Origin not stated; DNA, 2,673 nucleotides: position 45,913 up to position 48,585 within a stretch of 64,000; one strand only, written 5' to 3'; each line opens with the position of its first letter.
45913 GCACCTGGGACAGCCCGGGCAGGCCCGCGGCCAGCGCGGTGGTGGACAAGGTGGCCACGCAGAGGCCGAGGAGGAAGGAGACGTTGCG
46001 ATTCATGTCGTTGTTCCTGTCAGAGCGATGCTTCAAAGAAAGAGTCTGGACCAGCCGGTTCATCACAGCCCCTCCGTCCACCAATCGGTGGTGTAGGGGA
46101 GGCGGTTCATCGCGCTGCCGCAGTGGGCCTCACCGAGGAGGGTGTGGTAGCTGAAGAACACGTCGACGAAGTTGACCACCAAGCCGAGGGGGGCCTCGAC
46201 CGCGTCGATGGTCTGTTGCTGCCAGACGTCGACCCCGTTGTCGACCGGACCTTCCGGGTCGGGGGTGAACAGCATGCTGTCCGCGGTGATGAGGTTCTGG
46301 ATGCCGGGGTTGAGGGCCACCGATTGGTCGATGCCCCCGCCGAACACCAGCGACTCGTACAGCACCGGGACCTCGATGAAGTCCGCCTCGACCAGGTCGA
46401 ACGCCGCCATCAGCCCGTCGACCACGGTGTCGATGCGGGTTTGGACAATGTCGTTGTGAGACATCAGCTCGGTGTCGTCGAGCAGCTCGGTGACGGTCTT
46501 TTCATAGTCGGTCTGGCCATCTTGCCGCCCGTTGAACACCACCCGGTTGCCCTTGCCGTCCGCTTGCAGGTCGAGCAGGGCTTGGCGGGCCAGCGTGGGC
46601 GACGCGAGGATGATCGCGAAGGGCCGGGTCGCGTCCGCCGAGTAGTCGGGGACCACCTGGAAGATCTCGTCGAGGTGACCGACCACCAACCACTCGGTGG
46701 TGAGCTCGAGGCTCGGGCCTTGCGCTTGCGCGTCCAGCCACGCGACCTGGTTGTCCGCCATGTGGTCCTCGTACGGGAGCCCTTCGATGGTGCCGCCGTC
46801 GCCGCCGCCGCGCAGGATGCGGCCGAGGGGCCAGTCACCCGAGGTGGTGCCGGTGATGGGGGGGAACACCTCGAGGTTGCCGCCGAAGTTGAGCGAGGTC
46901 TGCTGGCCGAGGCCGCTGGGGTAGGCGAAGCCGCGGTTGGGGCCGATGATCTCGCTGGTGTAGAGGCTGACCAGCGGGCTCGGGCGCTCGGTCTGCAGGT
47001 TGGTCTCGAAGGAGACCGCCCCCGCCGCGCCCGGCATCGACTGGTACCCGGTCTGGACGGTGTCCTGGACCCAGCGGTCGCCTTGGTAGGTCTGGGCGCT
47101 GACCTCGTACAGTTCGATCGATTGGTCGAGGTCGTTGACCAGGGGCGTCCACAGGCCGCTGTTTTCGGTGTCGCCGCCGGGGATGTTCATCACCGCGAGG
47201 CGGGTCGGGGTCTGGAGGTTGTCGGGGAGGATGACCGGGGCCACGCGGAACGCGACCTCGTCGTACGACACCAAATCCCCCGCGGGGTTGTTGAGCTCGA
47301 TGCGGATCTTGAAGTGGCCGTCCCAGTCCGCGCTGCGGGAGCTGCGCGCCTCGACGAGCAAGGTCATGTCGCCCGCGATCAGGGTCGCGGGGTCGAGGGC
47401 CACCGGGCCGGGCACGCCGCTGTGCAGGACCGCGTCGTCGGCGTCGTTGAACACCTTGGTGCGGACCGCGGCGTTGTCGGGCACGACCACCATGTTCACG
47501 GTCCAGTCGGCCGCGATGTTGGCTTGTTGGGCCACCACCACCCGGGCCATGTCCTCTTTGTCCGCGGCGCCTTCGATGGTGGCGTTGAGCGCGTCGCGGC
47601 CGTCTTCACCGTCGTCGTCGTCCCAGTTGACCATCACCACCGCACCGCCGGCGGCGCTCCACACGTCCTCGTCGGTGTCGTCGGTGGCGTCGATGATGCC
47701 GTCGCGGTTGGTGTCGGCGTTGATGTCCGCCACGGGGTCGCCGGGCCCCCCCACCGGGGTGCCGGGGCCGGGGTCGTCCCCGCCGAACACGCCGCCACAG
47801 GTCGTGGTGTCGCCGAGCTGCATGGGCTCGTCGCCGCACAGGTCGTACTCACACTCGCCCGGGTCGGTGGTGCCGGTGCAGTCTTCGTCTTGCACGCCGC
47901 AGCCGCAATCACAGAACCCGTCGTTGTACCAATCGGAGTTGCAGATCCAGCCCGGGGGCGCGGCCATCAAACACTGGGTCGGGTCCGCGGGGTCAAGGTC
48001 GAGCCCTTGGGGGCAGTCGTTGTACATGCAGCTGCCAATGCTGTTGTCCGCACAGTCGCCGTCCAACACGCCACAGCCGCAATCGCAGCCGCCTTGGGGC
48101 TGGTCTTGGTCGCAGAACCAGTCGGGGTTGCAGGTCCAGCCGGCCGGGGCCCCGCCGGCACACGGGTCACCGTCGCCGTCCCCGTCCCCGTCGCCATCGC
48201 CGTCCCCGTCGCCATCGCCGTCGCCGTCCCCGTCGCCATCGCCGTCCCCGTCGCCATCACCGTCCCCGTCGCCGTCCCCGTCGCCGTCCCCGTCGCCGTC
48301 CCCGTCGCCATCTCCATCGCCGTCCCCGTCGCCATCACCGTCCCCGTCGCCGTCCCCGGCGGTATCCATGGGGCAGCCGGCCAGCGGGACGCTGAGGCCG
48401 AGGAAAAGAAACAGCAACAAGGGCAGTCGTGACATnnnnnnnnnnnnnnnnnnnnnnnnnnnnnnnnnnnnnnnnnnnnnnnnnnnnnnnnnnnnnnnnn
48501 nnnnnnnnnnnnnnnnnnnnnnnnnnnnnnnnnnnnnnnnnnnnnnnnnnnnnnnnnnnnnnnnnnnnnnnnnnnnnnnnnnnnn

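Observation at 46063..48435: Bacterial homolog of eukaryotic-type protein-arginine deiminase (PAD) fused to a secreted lipoprotein scaffold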

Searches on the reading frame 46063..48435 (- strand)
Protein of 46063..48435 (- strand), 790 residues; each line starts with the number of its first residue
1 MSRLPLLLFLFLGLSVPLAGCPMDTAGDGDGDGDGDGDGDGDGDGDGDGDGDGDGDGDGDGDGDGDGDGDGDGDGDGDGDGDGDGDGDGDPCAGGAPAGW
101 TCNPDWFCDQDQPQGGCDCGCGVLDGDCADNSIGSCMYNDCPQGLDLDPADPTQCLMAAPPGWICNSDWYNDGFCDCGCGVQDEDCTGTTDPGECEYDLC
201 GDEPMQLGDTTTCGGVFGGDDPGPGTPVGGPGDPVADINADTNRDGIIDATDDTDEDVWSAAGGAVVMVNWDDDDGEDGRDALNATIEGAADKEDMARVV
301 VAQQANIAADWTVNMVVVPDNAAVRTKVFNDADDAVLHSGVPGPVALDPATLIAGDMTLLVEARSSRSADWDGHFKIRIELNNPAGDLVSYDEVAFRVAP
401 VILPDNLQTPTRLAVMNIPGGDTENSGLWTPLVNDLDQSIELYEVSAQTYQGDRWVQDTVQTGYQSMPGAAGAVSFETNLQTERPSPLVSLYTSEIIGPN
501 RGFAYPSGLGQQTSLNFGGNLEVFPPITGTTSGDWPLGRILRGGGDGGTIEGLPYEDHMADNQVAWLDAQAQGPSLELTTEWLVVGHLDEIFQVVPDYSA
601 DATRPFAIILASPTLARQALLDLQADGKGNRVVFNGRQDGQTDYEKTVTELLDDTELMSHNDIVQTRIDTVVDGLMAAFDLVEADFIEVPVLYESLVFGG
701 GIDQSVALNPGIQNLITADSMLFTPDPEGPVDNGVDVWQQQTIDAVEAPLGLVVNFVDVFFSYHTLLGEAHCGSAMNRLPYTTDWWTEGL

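Call 4: search_protein_families(library=pfam, proteins=[window:46066-48435:-], max_evalue=1)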
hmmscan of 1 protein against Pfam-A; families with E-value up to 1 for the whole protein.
window:46066-48435:- (790 aa): 3 families
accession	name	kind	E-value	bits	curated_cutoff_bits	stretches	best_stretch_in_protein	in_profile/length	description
PF03068.20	PAD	-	2.9e-67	227.8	25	1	390-786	3-394/395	Protein-arginine deiminase (PAD)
PF22807.2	TrAA12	-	0.00055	18.8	30.9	2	24-73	384-433/463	TrAA12-like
PF18831.7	LRR_11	-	0.27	11.3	29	0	694-714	5-24/29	Leucine-rich repeat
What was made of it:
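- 46063..48435 (-): Gene for the 790-aa PAD lipoprotein precursor (stop codon included). Pfam PAD E=2.9e-67 (call 4).
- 46078..47268 (-): Residues 390-786: PAD_C catalytic (pentein-fold) domain. PF03068 residues 390-786 (call 4).
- On PADI / protein-arginine deiminase (Pfam PF03068 PAD_C): 227.8 bits against a cut-off of 25, E=2.9e-67, covering profile positions 3-394 of 395 (call 4).
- On PADI / protein-arginine deiminase: It was not listed in the whole-protein scan (call 4).
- Checked: Pfam PAD scores E=2.9e-67 (227.8 bits against a cut-off of 25; call 4).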

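Call 5: search_protein_families(library=ncbifam, proteins=[window:46066-48435:-], max_evalue=1)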
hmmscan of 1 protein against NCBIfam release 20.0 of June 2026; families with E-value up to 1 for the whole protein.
window:46066-48435:- (790 aa): 5 families
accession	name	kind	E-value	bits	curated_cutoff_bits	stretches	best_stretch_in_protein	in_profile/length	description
NF000535.3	MSCRAMM_SdrC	exception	7.1e-07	27.6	1700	1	28-88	773-899/963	MSCRAMM family adhesin SdrC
NF012181.0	MSCRAMM_SdrD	exception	8.3e-07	26.8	2500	1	28-88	1189-1281/1379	MSCRAMM family adhesin SdrD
NF033845.1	MSCRAMM_ClfB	exception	4.2e-06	25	999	1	28-88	733-793/871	MSCRAMM family adhesin clumping factor ClfB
NF033609.2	MSCRAMM_ClfA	exception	4.5e-06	24.7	1150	1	28-88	669-729/934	MSCRAMM family adhesin clumping factor ClfA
NF033849.1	ser_rich_anae_1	subfamily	0.08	10.2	650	1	13-83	224-294/1163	serine-rich protein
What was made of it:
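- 48166..48357 (-): Residues 27-90: (Gly-Asp)x32 acidic low-complexity tract, read as a flexible stalk or linker. Its only family matches are to SD-repeat stalks of staphylococcal adhesins (call 5).
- Closest known: Ser-Asp repeat stalks of staphylococcal Sdr/Clf adhesins. Same: These stalks are the only family matches of the GD tract (call 5, far below the cut-offs).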

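Call 6: search_solved_structures(query=window:46066-48435:-, max_evalue=1, show_alignments=2)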
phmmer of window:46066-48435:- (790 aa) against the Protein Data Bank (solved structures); distinct sequences matched with E-value up to 1: 30.
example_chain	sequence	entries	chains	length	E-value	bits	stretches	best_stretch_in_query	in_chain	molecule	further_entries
7d4y_A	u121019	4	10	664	7.6e-48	166.7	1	239-787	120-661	Protein-arginine deiminase type-3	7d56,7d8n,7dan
6ce1_A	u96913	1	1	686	8.5e-48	166.6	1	239-787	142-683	Protein-arginine deiminase type-3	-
7d5r_A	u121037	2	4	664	1.3e-46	162.6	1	239-787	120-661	Protein-arginine deiminase type-3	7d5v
5hp5_A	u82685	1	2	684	6.1e-45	157.1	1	238-787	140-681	Protein-arginine deiminase type-1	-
3apm_A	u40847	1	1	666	6.2e-45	157.1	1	240-787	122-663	Protein-arginine deiminase type-4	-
9huh_A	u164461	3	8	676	6.5e-45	157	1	240-787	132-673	Protein-arginine deiminase type-4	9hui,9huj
3apn_A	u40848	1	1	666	6.7e-45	157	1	240-787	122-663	Protein-arginine deiminase type-4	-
4dkt_A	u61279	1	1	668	6.8e-45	157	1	240-787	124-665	Protein-arginine deiminase type-4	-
1wd8_A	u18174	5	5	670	6.8e-45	157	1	240-787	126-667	Protein-arginine deiminase type IV | Protein-arginine deiminase type-4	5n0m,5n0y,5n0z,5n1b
8r8u_A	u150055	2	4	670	6.8e-45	157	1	240-787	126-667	Protein-arginine deiminase type-4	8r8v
2dw5_A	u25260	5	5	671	6.9e-45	156.9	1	240-787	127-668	Protein-arginine deiminase type-4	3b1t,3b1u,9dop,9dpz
8god_A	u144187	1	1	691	7e-45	156.9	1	240-787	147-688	Protein-arginine deiminase type-4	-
8smk_A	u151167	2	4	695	7.1e-45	156.9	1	240-787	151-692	Protein-arginine deiminase type-4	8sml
4n2c_A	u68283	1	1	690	9.9e-44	153.1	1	238-786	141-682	Protein-arginine deiminase type-2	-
4x8c_A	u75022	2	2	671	1.1e-43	152.9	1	240-787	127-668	Protein-arginine deiminase type-4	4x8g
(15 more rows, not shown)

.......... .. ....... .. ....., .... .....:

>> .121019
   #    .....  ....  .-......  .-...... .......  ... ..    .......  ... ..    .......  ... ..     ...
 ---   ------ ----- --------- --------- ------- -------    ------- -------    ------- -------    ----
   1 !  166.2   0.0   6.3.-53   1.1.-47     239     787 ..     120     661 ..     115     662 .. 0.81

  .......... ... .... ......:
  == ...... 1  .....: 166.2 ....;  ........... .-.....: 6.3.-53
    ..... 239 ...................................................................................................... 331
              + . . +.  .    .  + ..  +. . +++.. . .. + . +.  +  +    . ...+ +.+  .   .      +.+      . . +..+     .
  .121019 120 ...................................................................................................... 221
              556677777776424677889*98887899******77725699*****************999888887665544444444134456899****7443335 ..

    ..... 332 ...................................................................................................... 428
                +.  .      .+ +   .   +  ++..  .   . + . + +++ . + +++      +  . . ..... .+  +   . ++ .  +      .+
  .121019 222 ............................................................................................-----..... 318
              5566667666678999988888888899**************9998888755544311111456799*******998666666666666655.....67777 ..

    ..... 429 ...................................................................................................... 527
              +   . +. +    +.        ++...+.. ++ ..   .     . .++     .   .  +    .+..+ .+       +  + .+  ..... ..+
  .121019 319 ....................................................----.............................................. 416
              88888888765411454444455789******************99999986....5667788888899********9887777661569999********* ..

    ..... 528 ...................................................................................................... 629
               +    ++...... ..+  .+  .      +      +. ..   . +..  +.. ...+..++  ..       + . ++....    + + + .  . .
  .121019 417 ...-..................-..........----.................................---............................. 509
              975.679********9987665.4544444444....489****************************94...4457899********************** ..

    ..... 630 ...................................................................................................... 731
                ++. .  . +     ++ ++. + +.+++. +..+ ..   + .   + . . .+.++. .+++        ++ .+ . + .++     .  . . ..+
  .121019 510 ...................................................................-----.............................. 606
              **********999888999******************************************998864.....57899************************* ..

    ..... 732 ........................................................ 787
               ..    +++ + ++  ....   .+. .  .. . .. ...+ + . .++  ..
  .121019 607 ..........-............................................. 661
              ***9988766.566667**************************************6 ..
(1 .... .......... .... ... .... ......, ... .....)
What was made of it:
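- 46063..48435 (-): PDB PADI hits (call 6).
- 47221..47721 (-): Residues 239-405: PAD_M (immunoglobulin-like middle domain) carrying the ligands of calcium sites 3, 4, 5 and 6 (D241 N243 D245 D249; N270 D272 D274 D281 N284 D292 D295). PDB alignments start at residue 239 (call 6).
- Checked: PDB PADI3/1/4/2 score E=8e-48 to 1e-42 (call 6).
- Human PADI1-4 at E=1e-48 to 1e-43 over residues 239-787 (call 6).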

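Call 7: find_homologous_proteins(query=window:46066-48165:-, max_evalue=0.001)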
Query seq(700 aa) (700 aa): 70 proteins with E <= 0.001 among 8000 candidates.
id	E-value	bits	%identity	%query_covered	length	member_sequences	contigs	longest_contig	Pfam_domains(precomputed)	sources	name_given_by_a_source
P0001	8.3e-176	605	47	94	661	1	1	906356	PF03068.21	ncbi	-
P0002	3.3e-165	570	52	80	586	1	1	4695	PF08527.16,PF03068.21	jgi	jgi:protein-arginine deiminase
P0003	2.5e-138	481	46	79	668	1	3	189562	PF08527.16,PF03068.21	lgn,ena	-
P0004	8.2e-137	476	47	79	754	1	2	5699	PF00801.27,PF08527.16,PF03068.21,PF18911.7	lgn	-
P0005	4.1e-134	467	45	79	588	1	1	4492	PF08527.16,PF03068.21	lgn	-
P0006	3.2e-133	464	46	79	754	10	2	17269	PF00801.27,PF08527.16,PF03068.21,PF18911.7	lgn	-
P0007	2.1e-131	458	48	57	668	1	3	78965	PF03068.21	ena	-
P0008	3.2e-130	454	49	57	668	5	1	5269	PF03068.21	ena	-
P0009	6.5e-130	453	48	57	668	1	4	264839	PF03068.21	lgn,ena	-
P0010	8.8e-130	453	44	80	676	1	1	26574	PF00801.27,PF08527.16,PF03068.21,PF18911.7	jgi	jgi:protein-arginine deiminase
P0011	5.5e-129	450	44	79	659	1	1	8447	PF08527.16,PF03068.21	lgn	-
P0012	5.9e-129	450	45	79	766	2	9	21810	PF00801.27,PF03068.21,PF18911.7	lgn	-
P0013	6.0e-129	450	48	58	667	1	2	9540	PF03068.21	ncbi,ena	-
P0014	7.4e-126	440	42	79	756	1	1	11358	PF00801.27,PF03068.21,PF18911.7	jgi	jgi:protein-arginine deiminase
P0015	4.3e-125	437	45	78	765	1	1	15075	PF00801.27,PF03068.21,PF18911.7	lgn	-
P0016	1.3e-123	432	45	79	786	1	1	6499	PF00801.27,PF03068.21,PF18911.7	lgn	-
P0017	2.6e-121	425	42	86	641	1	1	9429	PF03068.21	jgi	jgi:hypothetical protein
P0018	3.3e-120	421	43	79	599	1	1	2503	PF03068.21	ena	-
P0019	4.3e-88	315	40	64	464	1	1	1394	PF08527.16,PF03068.21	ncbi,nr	ncbi:hypothetical protein KAI87_10645, partial [Myxococcota bacterium]|nr:hypothetical protein [Myxo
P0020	3.3e-52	196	45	15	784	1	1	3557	-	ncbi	ncbi:MAG: hypothetical protein ACO3JL_14035, partial [Myxococcota bacterium]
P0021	6.8e-51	192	43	16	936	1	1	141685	-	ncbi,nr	ncbi:MAG: hypothetical protein IT385_03520 [Deltaproteobacteria bacterium]|nr:hypothetical protein [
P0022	8.7e-50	188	31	79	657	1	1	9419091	PF08527.16,PF03068.21,PF08526.17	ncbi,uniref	ncbi:protein-arginine deiminase type-1-like [Rhea pennata]|uniref:protein-arginine deiminase type-1-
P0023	4.0e-47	179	29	78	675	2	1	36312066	PF08527.16,PF03068.21,PF08526.17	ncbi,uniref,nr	ncbi:protein-arginine deiminase type-2 isoform X2 [Archocentrus centrarchus]|uniref:protein-arginine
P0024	1.5e-44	171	28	81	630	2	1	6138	PF08527.16,PF03068.21,PF08526.17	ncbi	ncbi:PREDICTED: protein-arginine deiminase type-1-like, partial [Acanthisitta chloris]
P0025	1.9e-44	171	30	79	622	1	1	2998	PF03068.21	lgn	-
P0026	8.8e-44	168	30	82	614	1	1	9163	PF03068.21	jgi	jgi:protein-arginine deiminase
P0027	9.3e-44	168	46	14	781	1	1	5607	-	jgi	jgi:hypothetical protein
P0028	1.1e-43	168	29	78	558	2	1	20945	PF08527.16,PF03068.21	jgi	-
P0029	9.2e-43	165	28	78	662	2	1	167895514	PF08527.16,PF03068.21,PF08526.17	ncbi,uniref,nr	ncbi:protein-arginine deiminase type-1 [Onychomys torridus]|uniref:protein-arginine deiminase type-1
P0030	1.2e-41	161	29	79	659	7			PF08527.16,PF03068.21,PF08526.17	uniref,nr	uniref:Protein-arginine deiminase type-2-like n=1 Tax=Petromyzon marinus TaxID=7757 RepID=A0AAJ7TZI2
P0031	1.7e-41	161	28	80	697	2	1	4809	PF03068.21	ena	-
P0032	6.0e-40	156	28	80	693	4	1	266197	PF03068.21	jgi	-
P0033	7.3e-39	152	27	79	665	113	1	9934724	PF08527.16,PF03068.21,PF08526.17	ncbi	ncbi:protein-arginine deiminase type-2-like [Pluvialis apricaria]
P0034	1.3e-38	151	28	78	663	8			PF08527.16,PF03068.21,PF08526.17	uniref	uniref:Protein-arginine deiminase n=1 Tax=Microcebus murinus TaxID=30608 RepID=A0A8C5V5G8_MICMU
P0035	3.9e-35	140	26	82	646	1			PF08527.16,PF03068.21,PF08526.17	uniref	uniref:protein-arginine deiminase n=1 Tax=Otus sunia TaxID=257818 RepID=A0A8C8E9S7_9STRI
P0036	4.5e-34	136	29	62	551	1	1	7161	PF03068.21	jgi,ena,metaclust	metaclust:\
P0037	4.4e-31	126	43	13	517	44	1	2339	-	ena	-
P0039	2.0e-29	121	27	54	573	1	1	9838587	PF08527.16,PF03068.21,PF08526.17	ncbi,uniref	ncbi:protein-arginine deiminase type-3-like isoform X5 [Phalacrocorax aristotelis]|uniref:protein-ar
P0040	6.6e-29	119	26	52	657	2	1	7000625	PF08527.16,PF03068.21,PF08526.17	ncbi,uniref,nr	ncbi:protein-arginine deiminase type-1-like isoform X2 [Numida meleagris]|uniref:protein-arginine de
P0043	2.8e-27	114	27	71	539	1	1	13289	PF03068.21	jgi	jgi:protein-arginine deiminase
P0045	5.1e-26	110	48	16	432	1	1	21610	-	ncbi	-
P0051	2.4e-22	98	24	79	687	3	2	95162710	PF08527.16,PF03068.21,PF08526.17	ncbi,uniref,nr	ncbi:peptidyl arginine deiminase 6 [Rhinolophus ferrumequinum]|uniref:Protein-arginine deiminase n=1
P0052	2.9e-22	97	24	79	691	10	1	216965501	PF08527.16,PF03068.21,PF08526.17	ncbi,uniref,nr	ncbi:protein-arginine deiminase type-6 [Meles meles]|uniref:protein-arginine deiminase type-6 n=1 Ta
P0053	2.3e-21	94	26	70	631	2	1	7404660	PF08527.16,PF03068.21,PF08526.17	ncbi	ncbi:protein-arginine deiminase type-3-like isoform 2-T2 [Vipera latastei]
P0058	4.8e-18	83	29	50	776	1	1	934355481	PF08527.16,PF03068.21,PF08526.17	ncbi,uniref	ncbi:protein-arginine deiminase type-4-like [Macrotis lagotis]|uniref:protein-arginine deiminase typ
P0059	9.4e-16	76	23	78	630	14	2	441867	PF03068.21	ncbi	ncbi:hypothetical protein ACHAP6_004169 [Verticillium nonalfalfae]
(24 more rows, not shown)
